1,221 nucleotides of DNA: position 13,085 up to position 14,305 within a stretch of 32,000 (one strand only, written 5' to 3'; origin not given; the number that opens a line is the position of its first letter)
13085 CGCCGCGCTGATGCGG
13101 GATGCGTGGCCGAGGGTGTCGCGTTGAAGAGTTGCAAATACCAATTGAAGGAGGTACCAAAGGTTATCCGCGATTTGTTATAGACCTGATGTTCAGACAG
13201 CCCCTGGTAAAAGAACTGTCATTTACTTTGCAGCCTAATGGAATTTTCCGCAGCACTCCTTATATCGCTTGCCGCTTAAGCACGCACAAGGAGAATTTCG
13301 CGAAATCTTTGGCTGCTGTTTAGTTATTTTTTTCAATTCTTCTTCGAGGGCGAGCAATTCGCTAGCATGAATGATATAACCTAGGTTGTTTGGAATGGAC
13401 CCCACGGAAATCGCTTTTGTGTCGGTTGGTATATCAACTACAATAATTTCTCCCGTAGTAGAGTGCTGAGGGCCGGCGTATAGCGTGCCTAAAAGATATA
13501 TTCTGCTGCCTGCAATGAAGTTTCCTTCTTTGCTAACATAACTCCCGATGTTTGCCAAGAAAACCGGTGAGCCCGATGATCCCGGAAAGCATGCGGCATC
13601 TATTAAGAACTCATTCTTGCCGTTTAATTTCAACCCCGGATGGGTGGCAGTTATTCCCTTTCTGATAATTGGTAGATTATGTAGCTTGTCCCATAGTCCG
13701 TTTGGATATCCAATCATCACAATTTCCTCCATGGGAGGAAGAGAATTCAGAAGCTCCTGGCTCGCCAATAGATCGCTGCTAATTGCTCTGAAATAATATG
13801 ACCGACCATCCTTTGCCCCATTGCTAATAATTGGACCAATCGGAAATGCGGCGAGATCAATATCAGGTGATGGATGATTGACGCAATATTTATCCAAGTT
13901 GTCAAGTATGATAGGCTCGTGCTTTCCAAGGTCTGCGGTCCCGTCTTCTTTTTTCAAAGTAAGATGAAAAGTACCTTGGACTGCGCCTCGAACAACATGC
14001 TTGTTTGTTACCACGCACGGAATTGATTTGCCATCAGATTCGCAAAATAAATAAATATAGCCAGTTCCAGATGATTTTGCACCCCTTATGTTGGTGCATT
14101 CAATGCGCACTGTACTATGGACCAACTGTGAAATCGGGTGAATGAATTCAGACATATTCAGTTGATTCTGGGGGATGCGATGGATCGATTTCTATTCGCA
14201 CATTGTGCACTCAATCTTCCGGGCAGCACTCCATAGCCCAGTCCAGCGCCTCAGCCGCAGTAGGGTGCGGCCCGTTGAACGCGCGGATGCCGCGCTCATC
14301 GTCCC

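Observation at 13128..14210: Low-GC single-gene cargo at the lysis/att junction: cytoplasmic trypsin-like protease fused to a SEC-C zinc motif (candidate defence or exclusion effector)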

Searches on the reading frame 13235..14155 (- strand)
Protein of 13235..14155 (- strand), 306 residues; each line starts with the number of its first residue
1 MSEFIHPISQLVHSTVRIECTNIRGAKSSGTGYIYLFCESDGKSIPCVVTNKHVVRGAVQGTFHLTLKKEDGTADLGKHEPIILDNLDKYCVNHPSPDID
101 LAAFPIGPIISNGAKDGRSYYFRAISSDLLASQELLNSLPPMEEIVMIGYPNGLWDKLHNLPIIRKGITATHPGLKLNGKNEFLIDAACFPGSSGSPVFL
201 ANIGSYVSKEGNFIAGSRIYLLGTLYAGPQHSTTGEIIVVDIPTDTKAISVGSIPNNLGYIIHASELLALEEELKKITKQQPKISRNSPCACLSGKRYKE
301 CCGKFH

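Call 4: search_protein_families(library=pfam, proteins=[window:13235-14155:-], max_evalue=1)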
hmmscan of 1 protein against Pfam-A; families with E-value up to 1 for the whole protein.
window:13235-14155:- (306 aa): 2 families
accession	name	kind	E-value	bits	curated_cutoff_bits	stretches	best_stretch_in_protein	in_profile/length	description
PF13365.12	Trypsin_2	-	1.3e-08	36.1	27.6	1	38-200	6-136/144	Trypsin-like peptidase domain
PF02810.21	SEC-C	-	3.7e-05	23.9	20.4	1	286-304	1-19/19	SEC-C motif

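Call 5: search_protein_families(library=padloc, proteins=[window:13235-14155:-], max_evalue=1)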
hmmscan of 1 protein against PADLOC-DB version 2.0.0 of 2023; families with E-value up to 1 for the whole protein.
window:13235-14155:- (306 aa): 8 families
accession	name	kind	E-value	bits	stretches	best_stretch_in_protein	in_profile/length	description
PDLC05022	PDC-S45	-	2e-116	386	1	5-279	14-288/293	-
PDLC04917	PDC-S12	-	1.9e-05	22.7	1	275-302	189-216/218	-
PDLC00872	E2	-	0.00048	17.7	1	269-303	154-187/216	E2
PDLC00865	E2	-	0.00062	17.2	1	274-304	162-190/219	E2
PDLC00833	E1-E2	-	0.0013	16.3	1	274-303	163-191/222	E1-E2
PDLC02960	RT-Protease_XI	-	0.002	15.2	1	48-199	360-473/506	single gene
PDLC02959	RT-Protease_XI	-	0.0038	14.2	1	49-200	363-477/510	single gene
PDLC03785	RT_UG9_large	-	0.012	11.9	1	10-64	7-58/772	DRT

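Call 6: search_protein_families(library=ncbifam, proteins=[window:13235-14155:-], max_evalue=1)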
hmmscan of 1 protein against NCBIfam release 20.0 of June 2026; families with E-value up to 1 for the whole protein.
window:13235-14155:- (306 aa): 8 families
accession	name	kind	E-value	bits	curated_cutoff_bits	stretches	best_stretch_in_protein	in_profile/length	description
NF004088.0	PRK05590.1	equivalog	1.3e-08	35.4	140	1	271-304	132-165/166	hypothetical protein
NF002449.0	PRK01617.1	equivalog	1.9e-07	31.6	141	1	260-304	110-154/154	hypothetical protein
TIGR04102.1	SWIM_PBPRA1643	hypoth_equivalog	4.2e-06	27.1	68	1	276-303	81-108/108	PBPRA1643 family SWIM/SEC-C metal-binding motif protein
NF002592.0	PRK02250.1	equivalog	1.3e-05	25.4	158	1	280-303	144-167/167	hypothetical protein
NF007704.0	PRK10396.1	equivalog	0.00024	21.1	149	1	273-302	190-219/221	hypothetical protein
NF002486.0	PRK01752.1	equivalog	0.0023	17.9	120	1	286-305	137-156/157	YchJ family protein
NF001213.0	PRK00183.1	equivalog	0.011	15.8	158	1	283-305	133-155/157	hypothetical protein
NF003262.0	PRK04233.1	equivalog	0.23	11.6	204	1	286-306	6-26/129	hypothetical protein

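Call 11: find_homologous_proteins(query=window:13235-14155:-)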
Query window:13235-14155:- (306 aa): 4952 proteins with E <= 0.001 among 5987 candidates; the best 120 are listed.
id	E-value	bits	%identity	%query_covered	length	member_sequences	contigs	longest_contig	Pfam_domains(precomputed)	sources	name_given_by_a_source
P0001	5.4e-206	701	100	100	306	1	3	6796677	PF13365.13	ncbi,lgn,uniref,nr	ncbi:SEC-C motif family protein [Delftia acidovorans]|uniref:S1 family peptidase n=1 Tax=Delftia aci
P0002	9.6e-161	552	76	100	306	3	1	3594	PF13365.13,PF02810.22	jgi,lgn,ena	jgi:hypothetical protein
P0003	2.2e-158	544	74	100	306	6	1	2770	PF13365.13,PF02810.22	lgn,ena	-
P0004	1.3e-157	542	75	100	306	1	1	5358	PF13365.13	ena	-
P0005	2.5e-155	534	73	100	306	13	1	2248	PF13365.13,PF02810.22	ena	-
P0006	1.1e-154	532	74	100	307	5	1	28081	PF13365.13,PF02810.22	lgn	-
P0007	2.2e-154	531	74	100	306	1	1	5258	PF13365.13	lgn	-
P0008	6.7e-153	526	73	100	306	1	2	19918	PF13365.13,PF02810.22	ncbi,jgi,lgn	ncbi:MAG: hypothetical protein RL654_986 [Pseudomonadota bacterium]|jgi:hypothetical protein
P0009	4.8e-152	524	73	97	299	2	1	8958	PF13365.13,PF02810.22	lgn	-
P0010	8.6e-150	516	72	99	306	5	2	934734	PF13365.13,PF02810.22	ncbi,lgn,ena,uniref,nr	ncbi:SEC-C metal-binding domain-containing protein [Kluyvera cryocrescens]|uniref:SEC-C metal-bindin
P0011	1.2e-149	516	72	100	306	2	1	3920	PF13365.13,PF02810.22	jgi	-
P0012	1.4e-149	516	71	100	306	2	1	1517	PF13365.13,PF02810.22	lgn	-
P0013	1.0e-148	513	71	100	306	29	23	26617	PF13365.13,PF02810.22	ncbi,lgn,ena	-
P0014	6.2e-148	510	71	100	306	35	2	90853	PF13365.13,PF02810.22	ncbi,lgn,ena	-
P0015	7.3e-148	510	71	100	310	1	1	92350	PF13365.13,PF02810.22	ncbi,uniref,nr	ncbi:S1 family peptidase [Chromobacterium alticapitis]|uniref:Serine protease n=1 Tax=Chromobacteriu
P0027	7.1e-141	487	68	99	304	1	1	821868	PF13365.13,PF02810.22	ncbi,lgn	ncbi:hypothetical protein GGR74_003274 [Xanthomonas arboricola]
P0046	5.5e-130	451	66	99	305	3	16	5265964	PF13365.13,PF02810.22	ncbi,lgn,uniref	ncbi:trypsin-like peptidase domain-containing protein [Variovorax sp. OAS795]|uniref:trypsin-like pe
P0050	6.3e-129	448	62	100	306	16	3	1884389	PF13365.13,PF02810.22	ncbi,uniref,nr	ncbi:serine protease [Vibrio sp. 070316B]|uniref:trypsin-like peptidase domain-containing protein n=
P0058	2.6e-127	442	63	97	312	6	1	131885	PF13365.13,PF02810.22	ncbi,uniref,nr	ncbi:SEC-C motif domain protein [Pseudomonas syringae pv. tagetis]|uniref:SEC-C motif domain protein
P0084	3.6e-112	393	56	98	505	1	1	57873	PF13365.13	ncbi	-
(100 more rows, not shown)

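Call 28: find_encoding_contigs(protein=P0001, flank=10000, max_places=4)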
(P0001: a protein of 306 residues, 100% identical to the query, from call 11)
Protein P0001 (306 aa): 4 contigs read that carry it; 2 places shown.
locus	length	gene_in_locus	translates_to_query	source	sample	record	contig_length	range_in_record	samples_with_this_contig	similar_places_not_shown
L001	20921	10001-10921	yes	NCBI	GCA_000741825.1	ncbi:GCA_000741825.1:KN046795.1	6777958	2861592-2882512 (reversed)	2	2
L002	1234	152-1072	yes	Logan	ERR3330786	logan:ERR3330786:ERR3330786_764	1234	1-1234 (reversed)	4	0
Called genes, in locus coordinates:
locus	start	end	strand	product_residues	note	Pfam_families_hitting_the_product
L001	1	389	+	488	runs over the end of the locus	PF00041:fn3 (weak), PF18203:IPTL-CTERM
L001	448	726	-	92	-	-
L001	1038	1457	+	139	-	-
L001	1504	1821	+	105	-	PF13091:PLDc_2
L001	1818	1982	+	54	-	-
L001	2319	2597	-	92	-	-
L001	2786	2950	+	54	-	-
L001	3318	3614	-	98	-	-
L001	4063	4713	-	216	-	PF04972:BON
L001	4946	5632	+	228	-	PF05239:PRC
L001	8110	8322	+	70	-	-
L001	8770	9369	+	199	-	PF00589:Phage_integrase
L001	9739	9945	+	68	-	-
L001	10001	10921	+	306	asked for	PF13365:Trypsin_2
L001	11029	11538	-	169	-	-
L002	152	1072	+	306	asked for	PF13365:Trypsin_2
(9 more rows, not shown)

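Call 29: find_encoding_contigs(protein=P0010, flank=10000, max_places=3)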
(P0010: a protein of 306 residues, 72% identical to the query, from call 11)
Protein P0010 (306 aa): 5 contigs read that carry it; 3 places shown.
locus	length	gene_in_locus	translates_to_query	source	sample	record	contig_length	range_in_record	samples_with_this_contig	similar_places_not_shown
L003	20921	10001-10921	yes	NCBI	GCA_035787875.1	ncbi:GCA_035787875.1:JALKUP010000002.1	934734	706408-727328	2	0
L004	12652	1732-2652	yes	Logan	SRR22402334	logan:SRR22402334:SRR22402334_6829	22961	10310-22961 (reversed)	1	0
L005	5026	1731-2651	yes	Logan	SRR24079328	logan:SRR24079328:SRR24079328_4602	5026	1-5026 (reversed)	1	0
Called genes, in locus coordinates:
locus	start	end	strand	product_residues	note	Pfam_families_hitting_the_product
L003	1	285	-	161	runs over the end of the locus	PF00300:His_Phos_1 (weak)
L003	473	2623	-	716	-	PF00378:ECH_1, PF16113:ECH_2, PF02737:3HCDH_N, PF00725:3HCDH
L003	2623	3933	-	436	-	PF00108:Thiolase_N, PF02803:Thiolase_C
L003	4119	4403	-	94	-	PF04175:DUF406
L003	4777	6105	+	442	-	PF03349:Toluene_X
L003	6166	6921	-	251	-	PF04333:MlaA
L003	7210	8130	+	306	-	PF01226:Form_Nir_trans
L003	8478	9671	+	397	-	PF13356:Arm-DNA-bind_3, PF22022:Phage_int_M, PF00589:Phage_integrase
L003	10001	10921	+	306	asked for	PF13365:Trypsin_2, PF02810:SEC-C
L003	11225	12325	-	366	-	-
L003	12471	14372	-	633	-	PF02463:SMC_N (weak), PF13175:AAA_15, PF13304:AAA_21 (weak)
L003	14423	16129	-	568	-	PF01420:Methylase_S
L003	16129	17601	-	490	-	PF12161:HsdM_N, PF02384:N6_Mtase, PF01170:UPF0020, PF07669:Eco57I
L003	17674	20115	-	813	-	PF13588:HSDR_N_2, PF04313:HSDR_N, PF00270:DEAD, PF04851:ResIII, PF18766:SWI2_SNF2, PF00271:Helicase_C (weak), PF08463:EcoEI_R_C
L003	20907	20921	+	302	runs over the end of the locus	PF00990:GGDEF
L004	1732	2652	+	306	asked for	PF13365:Trypsin_2, PF02810:SEC-C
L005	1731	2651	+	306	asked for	PF13365:Trypsin_2, PF02810:SEC-C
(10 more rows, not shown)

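Call 30: find_encoding_contigs(protein=P0050, flank=10000, max_places=3)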
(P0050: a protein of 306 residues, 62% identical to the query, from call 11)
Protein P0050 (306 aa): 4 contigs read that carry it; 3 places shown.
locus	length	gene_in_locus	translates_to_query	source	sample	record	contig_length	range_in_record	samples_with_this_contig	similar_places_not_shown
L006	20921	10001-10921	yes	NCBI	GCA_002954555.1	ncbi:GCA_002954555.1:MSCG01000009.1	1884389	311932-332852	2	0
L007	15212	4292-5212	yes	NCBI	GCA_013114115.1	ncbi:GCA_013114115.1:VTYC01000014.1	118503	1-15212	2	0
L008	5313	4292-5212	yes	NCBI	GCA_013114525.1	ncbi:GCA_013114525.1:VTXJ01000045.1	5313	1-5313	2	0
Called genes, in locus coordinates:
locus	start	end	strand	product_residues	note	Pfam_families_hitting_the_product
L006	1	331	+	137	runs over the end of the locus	PF00293:NUDIX, PF14815:NUDIX_4 (weak)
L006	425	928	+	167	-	PF01327:Pep_deformylase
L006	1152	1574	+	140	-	PF13673:Acetyltransf_10, PF00583:Acetyltransf_1, PF13508:Acetyltransf_7, PF08445:FR47 (weak)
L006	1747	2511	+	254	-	-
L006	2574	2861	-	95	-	-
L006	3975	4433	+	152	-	PF00583:Acetyltransf_1, PF13673:Acetyltransf_10 (weak), PF13508:Acetyltransf_7 (weak)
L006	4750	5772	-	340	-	PF01548:DEDD_Tnp_IS110, PF02371:Transposase_20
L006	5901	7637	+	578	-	PF19614:DUF6119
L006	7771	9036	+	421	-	-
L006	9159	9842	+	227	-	-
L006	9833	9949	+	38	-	-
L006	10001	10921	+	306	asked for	PF13365:Trypsin_2, PF02810:SEC-C (weak)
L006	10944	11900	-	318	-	PF01548:DEDD_Tnp_IS110, PF02371:Transposase_20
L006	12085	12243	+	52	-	-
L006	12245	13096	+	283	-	-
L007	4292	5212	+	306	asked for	PF13365:Trypsin_2, PF02810:SEC-C (weak)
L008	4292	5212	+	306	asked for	PF13365:Trypsin_2, PF02810:SEC-C (weak)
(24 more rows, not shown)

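Call 31: find_related_loci(query=A1, collection=genome_contigs, flank=10000)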
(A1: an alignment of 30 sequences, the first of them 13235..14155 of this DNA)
Query A1 (306 aa) in genome_contigs; peptide patterns used: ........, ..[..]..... (x = any residue, [..] = any of these).
239 stretches matched a pattern; 203 encode a relative of the query (tblastn E <= 1e-3); the best 80 are kept; 80 distinct loci.
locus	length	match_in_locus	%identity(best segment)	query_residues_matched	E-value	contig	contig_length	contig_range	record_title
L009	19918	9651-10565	73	1-305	4e-156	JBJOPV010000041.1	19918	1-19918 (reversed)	MAG: Pseudomonadota bacterium isolate whiteclaycreek2_2019_sw_WHONDRS-S19S_0038_A_bin.6 scaffold_0000495, whole genome s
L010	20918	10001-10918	71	1-306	4e-151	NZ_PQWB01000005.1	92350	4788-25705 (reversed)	Chromobacterium alticapitis strain MWU14-2602 NODE5length92254cov29.213032, whole genome shotgun sequence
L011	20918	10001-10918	70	1-306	3e-150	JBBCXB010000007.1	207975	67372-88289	Lysobacteraceae bacterium USHLN149 contig00007, whole genome shotgun sequence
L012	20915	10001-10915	63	1-305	5e-132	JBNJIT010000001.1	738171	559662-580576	MAG: Pseudomonadota bacterium isolate BWe25A 1, whole genome shotgun sequence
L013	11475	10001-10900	64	6-303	3e-131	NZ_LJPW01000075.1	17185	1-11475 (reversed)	Pseudomonas caricapapayae strain ICMP 2855 PcaICMP2855_Contig_137, whole genome shotgun sequence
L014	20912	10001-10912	61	1-303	1e-129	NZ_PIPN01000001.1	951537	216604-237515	Aliidiomarina sedimenti strain GBSy1 contig1, whole genome shotgun sequence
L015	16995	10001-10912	59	1-305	1e-123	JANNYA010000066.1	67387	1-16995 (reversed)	MAG: Rhodanobacteraceae bacterium isolate VAR_34_metabat_105 VAR_34_k141_1605409, whole genome shotgun sequence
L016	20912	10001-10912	56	1-305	5e-111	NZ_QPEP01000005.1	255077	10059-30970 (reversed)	Salinibius halmophilus strain WDS2A16A WDS2A16A_scaffold5, whole genome shotgun sequence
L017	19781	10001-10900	53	1-304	8e-107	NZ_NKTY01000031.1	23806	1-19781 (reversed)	Komagataeibacter saccharivorans strain LMG 1582 NODE_31_length_23806_cov_103.489_ID_45121, whole genome shotgun sequence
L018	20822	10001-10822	57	1-275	1e-105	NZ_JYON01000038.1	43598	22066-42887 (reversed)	Aliterella atlantica CENA595 contig_389, whole genome shotgun sequence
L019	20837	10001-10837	54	3-281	2e-101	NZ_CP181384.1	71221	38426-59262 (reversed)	Piscirickettsia salmonis strain NZRLO1 plasmid p3_nzrlo1, complete sequence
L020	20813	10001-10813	52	8-278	3e-96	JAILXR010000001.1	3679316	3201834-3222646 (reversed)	MAG: Cellvibrionaceae bacterium isolate PBSAgamm1 PBSAgamm1, whole genome shotgun sequence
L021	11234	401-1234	53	1-279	1e-95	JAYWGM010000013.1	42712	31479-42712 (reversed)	MAG: Deinococcales bacterium isolate GLR21_GL16_DN_2_metabat_58 GLR21_GL16_DN_2_metabat_58_12, whole genome shotgun sequ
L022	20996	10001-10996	50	1-306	9e-95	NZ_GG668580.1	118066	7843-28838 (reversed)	Proteus mirabilis ATCC 29906 SCAFFOLD5, whole genome shotgun sequence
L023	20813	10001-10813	53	10-280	3e-92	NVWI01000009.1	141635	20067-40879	MAG: SAR86 cluster bacterium isolate NORP41 Contig_source1383C_315, whole genome shotgun sequence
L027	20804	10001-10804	53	5-277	7e-89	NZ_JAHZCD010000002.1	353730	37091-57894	MAG: Haemophilus sp. isolate HRGM_Genome_2181 HRGM_Genome_2181_2, whole genome shotgun sequence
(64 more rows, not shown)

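Call 32: find_encoding_contigs(protein=P0046, flank=10000, max_places=3)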
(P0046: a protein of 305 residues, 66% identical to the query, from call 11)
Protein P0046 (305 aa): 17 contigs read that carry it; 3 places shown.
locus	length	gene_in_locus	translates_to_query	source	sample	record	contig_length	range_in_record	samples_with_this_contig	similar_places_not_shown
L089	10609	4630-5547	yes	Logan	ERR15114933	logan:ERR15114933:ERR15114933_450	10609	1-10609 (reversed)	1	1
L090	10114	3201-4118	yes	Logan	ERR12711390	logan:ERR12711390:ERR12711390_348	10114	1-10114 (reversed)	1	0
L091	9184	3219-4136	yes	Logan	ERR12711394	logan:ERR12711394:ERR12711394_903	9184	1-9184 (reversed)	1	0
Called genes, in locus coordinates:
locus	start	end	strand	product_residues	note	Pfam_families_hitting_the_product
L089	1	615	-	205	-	?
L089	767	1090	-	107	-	PF04606:Ogr_Delta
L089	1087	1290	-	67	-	-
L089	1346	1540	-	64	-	-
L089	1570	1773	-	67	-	-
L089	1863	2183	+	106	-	PF13560:HTH_31 (weak), PF01381:HTH_3 (weak)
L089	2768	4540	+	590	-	PF13175:AAA_15, PF13304:AAA_21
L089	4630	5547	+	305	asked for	PF13365:Trypsin_2, PF02810:SEC-C (weak)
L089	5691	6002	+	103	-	PF09907:HigB_toxin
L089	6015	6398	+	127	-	-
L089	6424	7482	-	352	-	PF05954:Phage_GPD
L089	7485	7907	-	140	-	PF06995:Phage_P2_GpU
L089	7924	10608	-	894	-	?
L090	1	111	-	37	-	?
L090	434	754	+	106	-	PF13560:HTH_31 (weak), PF01381:HTH_3 (weak)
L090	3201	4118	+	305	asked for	PF13365:Trypsin_2, PF02810:SEC-C (weak)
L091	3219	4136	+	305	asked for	PF13365:Trypsin_2, PF02810:SEC-C (weak)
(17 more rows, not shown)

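Call 33: find_encoding_contigs(protein=P0058, flank=10000, max_places=2)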
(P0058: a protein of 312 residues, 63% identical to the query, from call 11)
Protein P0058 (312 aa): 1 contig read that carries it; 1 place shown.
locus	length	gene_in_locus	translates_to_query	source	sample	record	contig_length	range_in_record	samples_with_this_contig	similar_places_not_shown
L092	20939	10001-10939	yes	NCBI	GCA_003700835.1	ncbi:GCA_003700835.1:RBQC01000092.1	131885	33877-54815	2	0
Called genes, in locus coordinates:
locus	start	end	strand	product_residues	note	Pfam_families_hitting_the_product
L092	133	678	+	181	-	PF04542:Sigma70_r2, PF08281:Sigma70_r4_2, PF04545:Sigma70_r4 (weak)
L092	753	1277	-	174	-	PF08332:CaMKII_AD, PF12680:SnoaL_2 (weak), PF13474:SnoaL_3, PF14534:DUF4440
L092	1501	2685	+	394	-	PF07730:HisKA_3, PF02518:HATPase_c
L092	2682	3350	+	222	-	PF00072:Response_reg, PF00196:GerE, PF04545:Sigma70_r4 (faint), PF08281:Sigma70_r4_2 (weak)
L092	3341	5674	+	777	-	PF05227:CHASE3, PF00989:PAS, PF08448:PAS_4 (weak), PF13426:PAS_9, PF08447:PAS_3 (weak), PF00512:HisKA, PF02518:HATPase_c, PF00072:Response_reg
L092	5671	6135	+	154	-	PF00072:Response_reg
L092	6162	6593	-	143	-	PF00582:Usp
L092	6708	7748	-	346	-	PF01207:Dus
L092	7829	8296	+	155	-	-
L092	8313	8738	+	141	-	-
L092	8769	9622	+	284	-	PF13340:DUF4096, PF01609:DDE_Tnp_1, PF13586:DDE_Tnp_1_2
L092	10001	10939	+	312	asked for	PF13365:Trypsin_2, PF02810:SEC-C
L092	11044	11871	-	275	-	PF02086:MethyltransfD12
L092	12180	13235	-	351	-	-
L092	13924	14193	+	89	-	PF11112:PyocinActivator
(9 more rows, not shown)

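Call 40: search_protein_families(library=pfam, alignment_id=A2, max_evalue=0.00001)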
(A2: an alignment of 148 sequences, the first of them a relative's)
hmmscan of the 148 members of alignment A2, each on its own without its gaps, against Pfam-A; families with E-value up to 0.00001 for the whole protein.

A. member 1, L001:9366-9557:+ (63 aa): 0 families

B. families by the number of members that match (of 148 scanned): 162 families (the first 25 are shown)
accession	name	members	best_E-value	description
PF00072.30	Response_reg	4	3.4e-42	Response regulator receiver domain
PF02518.31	HATPase_c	3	1.1e-26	Histidine kinase-, DNA gyrase B-, and HSP90-like ATPase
PF04851.21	ResIII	3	8.2e-21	Type III restriction enzyme, res subunit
PF00512.31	HisKA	3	1.2e-19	His Kinase A (phospho-acceptor) domain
PF13304.12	AAA_21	3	1.5e-15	AAA domain, putative AbiEii toxin, Type IV TA system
PF18766.7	SWI2_SNF2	2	6.1e-76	SWI2/SNF2 ATPase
PF00144.29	Beta-lactamase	2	2.8e-40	Beta-lactamase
PF00589.27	Phage_integrase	2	2.3e-27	Phage integrase family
PF13356.12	Arm-DNA-bind_3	2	2.1e-26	Arm DNA-binding domain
PF18862.6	ApeA_NTD1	2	4.7e-23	ApeA N-terminal domain 1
PF01609.27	DDE_Tnp_1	2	1.3e-19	Transposase DDE domain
PF13175.12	AAA_15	2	2.3e-19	AAA ATPase domain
PF00271.37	Helicase_C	2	1.3e-18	Helicase conserved C-terminal domain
PF08448.16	PAS_4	2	5.7e-14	PAS fold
PF00270.35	DEAD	2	6.4e-13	DEAD/DEAH box helicase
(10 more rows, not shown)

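Call 41: search_protein_families(library=padloc, alignment_id=A2, max_evalue=1e-10)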
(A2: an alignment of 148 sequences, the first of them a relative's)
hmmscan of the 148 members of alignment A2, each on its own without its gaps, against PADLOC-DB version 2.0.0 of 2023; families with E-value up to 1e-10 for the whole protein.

A. member 1, L001:9366-9557:+ (63 aa): 0 families

B. families by the number of members that match (of 148 scanned): 193 families (the first 25 are shown)
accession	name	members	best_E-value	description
PDLC05048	PDC-S58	2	1.1e-43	-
PDLC02707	PbeA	2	2.6e-21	PbeA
PDLC02981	AriAB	2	4.5e-21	-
PDLC02979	AriA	2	1.4e-20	-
PDLC02980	AriA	2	1.1e-18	-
PDLC00091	GajA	2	1.4e-16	AAA ATPase domain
PDLC02915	ATPase-Toprim_I-B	2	8.9e-16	-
PDLC00278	PtuA1|PtuA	2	1.3e-15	AAA ATPase domain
PDLC00069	GajA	2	1.5e-15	AAA ATPase domain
PDLC04176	HEC-01A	2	2.4e-15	-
PDLC00271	PtuA1|PtuA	2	4.5e-15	AAA ATPase domain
PDLC02358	Old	2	6.6e-15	Old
PDLC00096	GajA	2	2.1e-14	AAA ATPase domain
PDLC00070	GajA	2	4.6e-14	AAA ATPase domain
PDLC04135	mad3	2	5.5e-14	mads_3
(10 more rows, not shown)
